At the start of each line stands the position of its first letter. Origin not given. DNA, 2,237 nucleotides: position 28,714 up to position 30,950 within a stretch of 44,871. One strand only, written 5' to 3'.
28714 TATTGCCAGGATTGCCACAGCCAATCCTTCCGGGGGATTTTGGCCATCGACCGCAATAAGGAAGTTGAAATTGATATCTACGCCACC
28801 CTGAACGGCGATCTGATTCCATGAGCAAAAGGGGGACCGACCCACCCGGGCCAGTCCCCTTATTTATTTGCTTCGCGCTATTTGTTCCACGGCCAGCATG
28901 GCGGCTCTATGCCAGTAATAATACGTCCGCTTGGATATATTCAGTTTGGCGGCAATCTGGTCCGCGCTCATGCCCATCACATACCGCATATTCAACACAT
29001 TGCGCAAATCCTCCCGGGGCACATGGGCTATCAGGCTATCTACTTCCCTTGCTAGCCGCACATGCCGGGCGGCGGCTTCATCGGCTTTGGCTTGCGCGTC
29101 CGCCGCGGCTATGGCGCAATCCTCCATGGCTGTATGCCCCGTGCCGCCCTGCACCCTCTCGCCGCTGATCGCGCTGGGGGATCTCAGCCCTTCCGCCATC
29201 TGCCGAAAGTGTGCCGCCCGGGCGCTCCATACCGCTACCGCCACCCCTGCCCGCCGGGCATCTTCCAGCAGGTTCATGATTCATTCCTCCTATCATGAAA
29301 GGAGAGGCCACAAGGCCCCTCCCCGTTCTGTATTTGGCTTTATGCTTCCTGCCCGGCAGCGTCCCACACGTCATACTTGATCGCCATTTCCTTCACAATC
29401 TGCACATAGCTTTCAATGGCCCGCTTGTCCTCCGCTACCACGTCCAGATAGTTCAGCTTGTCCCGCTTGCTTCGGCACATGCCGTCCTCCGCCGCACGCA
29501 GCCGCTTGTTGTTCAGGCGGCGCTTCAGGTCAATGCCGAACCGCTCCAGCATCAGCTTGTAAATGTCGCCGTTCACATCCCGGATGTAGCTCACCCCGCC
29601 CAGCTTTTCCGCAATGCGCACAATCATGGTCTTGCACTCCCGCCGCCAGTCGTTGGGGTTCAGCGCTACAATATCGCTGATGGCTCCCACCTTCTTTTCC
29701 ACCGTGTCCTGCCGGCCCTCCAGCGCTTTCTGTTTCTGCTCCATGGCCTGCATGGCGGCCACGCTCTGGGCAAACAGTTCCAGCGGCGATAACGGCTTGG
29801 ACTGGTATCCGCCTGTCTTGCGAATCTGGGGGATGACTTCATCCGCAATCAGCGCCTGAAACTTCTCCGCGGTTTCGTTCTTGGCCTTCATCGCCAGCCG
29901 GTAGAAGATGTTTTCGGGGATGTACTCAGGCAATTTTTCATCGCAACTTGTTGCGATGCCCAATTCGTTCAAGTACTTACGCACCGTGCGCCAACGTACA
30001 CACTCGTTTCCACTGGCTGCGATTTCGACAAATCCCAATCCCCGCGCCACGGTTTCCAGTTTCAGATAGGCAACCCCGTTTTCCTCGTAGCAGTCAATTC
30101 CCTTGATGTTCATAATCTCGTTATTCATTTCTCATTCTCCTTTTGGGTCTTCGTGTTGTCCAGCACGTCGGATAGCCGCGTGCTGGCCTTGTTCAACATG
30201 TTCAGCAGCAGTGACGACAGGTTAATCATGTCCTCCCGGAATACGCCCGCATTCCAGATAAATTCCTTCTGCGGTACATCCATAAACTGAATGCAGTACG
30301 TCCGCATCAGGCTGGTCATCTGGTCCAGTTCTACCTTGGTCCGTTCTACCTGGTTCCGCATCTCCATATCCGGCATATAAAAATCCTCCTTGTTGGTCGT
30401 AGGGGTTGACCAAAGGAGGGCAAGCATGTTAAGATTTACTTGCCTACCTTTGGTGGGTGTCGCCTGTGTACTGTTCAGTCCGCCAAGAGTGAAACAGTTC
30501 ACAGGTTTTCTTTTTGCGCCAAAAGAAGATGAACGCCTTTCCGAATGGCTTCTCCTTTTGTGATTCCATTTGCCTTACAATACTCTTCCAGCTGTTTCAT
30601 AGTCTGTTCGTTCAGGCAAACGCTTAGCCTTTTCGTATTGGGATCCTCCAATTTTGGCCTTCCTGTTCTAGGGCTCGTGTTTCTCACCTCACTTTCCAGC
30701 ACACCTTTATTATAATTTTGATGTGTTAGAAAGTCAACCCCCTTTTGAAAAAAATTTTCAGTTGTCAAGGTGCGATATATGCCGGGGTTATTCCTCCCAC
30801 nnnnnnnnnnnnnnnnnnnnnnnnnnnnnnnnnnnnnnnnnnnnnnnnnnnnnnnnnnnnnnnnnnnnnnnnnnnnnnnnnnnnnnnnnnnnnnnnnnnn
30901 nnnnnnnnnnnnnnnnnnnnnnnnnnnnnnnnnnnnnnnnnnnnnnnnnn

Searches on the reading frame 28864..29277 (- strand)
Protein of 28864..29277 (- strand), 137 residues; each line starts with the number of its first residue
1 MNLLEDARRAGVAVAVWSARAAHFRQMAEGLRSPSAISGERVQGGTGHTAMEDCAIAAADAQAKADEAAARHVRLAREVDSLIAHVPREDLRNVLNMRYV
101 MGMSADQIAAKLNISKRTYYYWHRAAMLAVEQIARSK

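Call 34: search_protein_families(library=pfam, proteins=[window:28864-29277:-], max_evalue=0.01)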
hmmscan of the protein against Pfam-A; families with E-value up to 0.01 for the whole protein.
window:28864-29277:- (137 aa): 7 families
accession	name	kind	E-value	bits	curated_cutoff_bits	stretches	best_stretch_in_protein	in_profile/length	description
PF07374.17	DUF1492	-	1e-12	48.6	21.5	1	33-129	4-98/100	Protein of unknown function (DUF1492)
PF08281.18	Sigma70_r4_2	-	8.5e-08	32.2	25.7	1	79-127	4-51/54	Sigma-70, region 4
PF13384.12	HTH_23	-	2.4e-05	24.5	24.6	1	97-125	13-40/50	Homeodomain-like domain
PF04545.22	Sigma70_r4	-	0.00029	20.7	24.1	1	91-117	9-35/50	Sigma-70, region 4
PF07638.17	Sigma70_ECF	-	0.00037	20.9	21.1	1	67-120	118-169/185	ECF sigma factor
PF13518.12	HTH_28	-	0.00071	20.1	25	1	97-122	7-32/52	Helix-turn-helix domain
PF00196.25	GerE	-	0.0032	17.5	23.5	1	99-118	14-33/57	Bacterial regulatory proteins, luxR family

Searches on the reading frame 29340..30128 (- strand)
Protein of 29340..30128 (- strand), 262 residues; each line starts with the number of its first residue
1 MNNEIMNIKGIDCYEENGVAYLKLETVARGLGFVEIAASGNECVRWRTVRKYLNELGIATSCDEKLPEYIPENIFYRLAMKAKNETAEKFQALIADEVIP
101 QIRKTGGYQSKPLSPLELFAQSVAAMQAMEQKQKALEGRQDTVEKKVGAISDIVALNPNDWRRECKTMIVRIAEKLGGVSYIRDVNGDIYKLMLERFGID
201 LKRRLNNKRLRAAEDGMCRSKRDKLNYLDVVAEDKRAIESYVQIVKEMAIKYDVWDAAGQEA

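Call 6: search_protein_families(library=pfam, proteins=[window:29340-30128:-], max_evalue=0.1)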
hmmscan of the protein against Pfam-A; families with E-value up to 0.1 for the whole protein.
window:29340-30128:- (262 aa): 1 family
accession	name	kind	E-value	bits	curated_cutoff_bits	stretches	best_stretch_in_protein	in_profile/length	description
PF02498.22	Bro-N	-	1e-05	26.4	25.6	1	12-100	3-96/96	BRO family, N-terminal domain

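Call 39: search_protein_families(library=pfam, proteins=[window:29340-30128:-], max_evalue=0.01)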
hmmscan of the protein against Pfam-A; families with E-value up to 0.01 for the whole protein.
window:29340-30128:- (262 aa): 1 family
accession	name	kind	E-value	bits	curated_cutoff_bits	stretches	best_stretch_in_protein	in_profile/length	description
PF02498.22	Bro-N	-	1e-05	26.4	25.6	1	12-100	3-96/96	BRO family, N-terminal domain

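Call 50: search_protein_families(library=phrogs, proteins=[window:29340-30128:-], max_evalue=0.01)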
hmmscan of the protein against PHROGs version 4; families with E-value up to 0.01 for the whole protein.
window:29340-30128:- (262 aa): 12 families
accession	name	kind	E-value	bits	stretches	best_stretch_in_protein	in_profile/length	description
phrog_373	-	transcription regulation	6.8e-29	102.3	1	71-257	158-342/373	anti-repressor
phrog_2593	-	transcription regulation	1.4e-24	88.3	1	9-138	28-172/255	anti-repressor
phrog_463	-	transcription regulation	4.7e-17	63.4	1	4-210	6-218/250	anti-repressor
phrog_130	-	transcription regulation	6.4e-14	52.8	1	24-155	183-320/480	anti-repressor Ant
phrog_2011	-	transcription regulation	5.7e-13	50.2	1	11-116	14-124/275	anti-repressor Ant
phrog_2899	-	transcription regulation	9.8e-12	46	1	10-122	17-125/263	anti-repressor Ant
phrog_29672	-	unknown function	2e-10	41.5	1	185-254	5-74/81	-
phrog_25722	-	unknown function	4.9e-09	37.2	1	17-111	22-111/150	-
phrog_5060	-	transcription regulation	6e-08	34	1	58-122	68-131/224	anti-repressor Ant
phrog_245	-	transcription regulation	1.6e-07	32.2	1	58-135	93-169/319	anti-repressor Ant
phrog_17477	-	transcription regulation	1e-05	26.5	1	188-254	77-143/147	anti-repressor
phrog_7940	-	unknown function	6.1e-05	23.7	1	69-112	68-111/252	-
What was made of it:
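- No toxin-type domain was found (calls 6, 39, 50).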

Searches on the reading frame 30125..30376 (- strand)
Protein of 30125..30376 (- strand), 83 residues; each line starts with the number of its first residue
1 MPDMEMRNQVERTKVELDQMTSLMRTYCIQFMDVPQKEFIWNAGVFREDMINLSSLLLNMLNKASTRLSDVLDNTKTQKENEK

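Call 50: search_protein_families(library=phrogs, proteins=[window:30125-30376:-], max_evalue=0.01)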
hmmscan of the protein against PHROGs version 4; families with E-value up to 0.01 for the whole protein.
window:30125-30376:- (83 aa): 0 families

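Call 90: find_homologous_proteins(query=window:30125-30376:-, max_evalue=0.001)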
Query window:30125-30376:- (83 aa): 1 proteins with E <= 0.001 among 1 candidates.
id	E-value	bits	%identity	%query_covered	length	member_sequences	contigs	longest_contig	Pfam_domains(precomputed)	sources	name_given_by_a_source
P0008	2.0e-45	169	98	100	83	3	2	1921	-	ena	-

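Call 91: find_encoding_contigs(protein=P0008, flank=2000, max_places=4)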
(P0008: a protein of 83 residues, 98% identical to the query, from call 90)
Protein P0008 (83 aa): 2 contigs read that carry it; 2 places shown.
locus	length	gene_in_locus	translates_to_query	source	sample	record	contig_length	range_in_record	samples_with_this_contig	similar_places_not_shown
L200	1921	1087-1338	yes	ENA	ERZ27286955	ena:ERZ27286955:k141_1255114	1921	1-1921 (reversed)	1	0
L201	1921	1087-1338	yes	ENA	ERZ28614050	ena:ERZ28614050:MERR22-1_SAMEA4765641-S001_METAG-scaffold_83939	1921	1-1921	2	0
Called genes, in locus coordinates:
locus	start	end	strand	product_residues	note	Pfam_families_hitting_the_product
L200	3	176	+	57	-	?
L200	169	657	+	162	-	-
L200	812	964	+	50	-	PF10723:RepB-RCR_reg (weak), PF01402:RHH_1 (weak)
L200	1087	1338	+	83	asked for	-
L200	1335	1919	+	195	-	?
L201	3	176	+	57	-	?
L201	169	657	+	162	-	-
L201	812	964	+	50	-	PF10723:RepB-RCR_reg (weak), PF01402:RHH_1 (weak)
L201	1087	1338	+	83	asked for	-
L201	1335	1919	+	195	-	?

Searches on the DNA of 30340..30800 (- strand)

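Call 8: search_rna_families(source=window, start=30340, end=30800, threshold=evalue, max_evalue=10, show_alignments=3)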
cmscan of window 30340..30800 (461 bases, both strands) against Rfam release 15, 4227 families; matches with E-value up to 10: 5.
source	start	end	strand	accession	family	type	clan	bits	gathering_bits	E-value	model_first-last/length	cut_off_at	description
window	30374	30453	-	RF02934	caiA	Gene; sRNA;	-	20.2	55.5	0.63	1-78/78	no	caiA RNA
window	30635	30662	+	RF04360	psbT-asRNA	Gene; antisense;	-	16.1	48.5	1.7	1-38/38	no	Plastid psbT antisense RNA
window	30424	30513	+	RF00042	CopA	Gene; antisense;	-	15.8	60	4.4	1-92/92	no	CopA-like RNA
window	30481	30551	-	RF03243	mir-2731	Gene; miRNA;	-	13.8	80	9.6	1-91/91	no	mir-2731 microRNA precursor family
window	30566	30621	-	RF01977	HOTAIRM1_3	Gene; lncRNA;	-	10.3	37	6.8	1-59/59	no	HOX antisense intergenic RNA myeloid 1 conserved region 3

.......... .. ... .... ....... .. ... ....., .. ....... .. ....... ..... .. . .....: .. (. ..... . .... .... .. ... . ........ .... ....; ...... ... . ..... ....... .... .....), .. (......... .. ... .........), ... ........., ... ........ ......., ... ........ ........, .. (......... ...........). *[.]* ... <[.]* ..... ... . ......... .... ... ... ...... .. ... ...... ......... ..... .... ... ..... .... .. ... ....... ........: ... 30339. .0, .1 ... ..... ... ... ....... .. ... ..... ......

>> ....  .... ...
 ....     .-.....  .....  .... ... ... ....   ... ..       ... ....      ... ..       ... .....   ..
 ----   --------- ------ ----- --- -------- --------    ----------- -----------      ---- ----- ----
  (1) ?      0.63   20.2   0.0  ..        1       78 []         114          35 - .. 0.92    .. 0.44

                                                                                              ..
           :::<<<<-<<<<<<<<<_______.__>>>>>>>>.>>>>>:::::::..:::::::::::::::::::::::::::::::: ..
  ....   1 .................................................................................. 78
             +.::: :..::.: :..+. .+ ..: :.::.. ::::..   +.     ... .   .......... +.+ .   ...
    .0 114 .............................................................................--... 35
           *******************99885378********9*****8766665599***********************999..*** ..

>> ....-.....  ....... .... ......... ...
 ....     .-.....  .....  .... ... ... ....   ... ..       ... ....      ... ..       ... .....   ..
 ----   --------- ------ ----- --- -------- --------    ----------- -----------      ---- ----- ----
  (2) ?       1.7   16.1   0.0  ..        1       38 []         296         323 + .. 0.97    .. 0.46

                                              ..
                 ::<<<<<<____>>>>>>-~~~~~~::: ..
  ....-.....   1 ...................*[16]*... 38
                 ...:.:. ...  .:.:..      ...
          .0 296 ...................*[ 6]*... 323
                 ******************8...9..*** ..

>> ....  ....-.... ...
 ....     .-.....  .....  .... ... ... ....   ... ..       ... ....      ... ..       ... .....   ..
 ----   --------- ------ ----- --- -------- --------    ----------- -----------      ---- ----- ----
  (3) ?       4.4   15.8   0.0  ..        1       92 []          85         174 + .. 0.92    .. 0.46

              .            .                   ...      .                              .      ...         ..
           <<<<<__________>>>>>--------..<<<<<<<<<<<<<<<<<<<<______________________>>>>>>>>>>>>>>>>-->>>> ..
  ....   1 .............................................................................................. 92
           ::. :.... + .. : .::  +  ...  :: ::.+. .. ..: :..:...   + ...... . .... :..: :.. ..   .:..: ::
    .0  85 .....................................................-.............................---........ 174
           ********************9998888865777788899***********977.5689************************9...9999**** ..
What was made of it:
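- Closest known: R1 CopB/CopA/tap/repA and ColIb-P9 Inc RNA/repY/repZ. Different: The CopA-like Rfam model scores only 15.8 bits against a threshold of 60 (call 8), so this is not a family member.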

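Call 16: search_dna_similar(query=window:30350-30790:-, collection=phages, mode=distant, max_evalue=0.01)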
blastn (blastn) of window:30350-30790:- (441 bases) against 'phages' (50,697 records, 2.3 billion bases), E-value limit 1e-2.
No match.

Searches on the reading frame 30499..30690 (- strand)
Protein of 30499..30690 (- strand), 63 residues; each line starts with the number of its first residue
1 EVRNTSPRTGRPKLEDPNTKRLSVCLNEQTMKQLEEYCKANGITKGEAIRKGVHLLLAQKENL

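Call 50: search_protein_families(library=phrogs, proteins=[window:30499-30690:-], max_evalue=0.01)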
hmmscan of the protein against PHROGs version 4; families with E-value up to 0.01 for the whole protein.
window:30499-30690:- (63 aa): 4 families
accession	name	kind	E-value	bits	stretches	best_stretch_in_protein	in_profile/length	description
phrog_876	-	transcription regulation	6.6e-15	56.3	1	4-62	53-110/239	transcriptional repressor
phrog_582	-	transcription regulation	0.0014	19.9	1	17-62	55-100/105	Arc-like repressor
phrog_4738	-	transcription regulation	0.0014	19.4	1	20-54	15-50/59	transcriptional repressor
phrog_26359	-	unknown function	0.0099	16.8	0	19-59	55-95/189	-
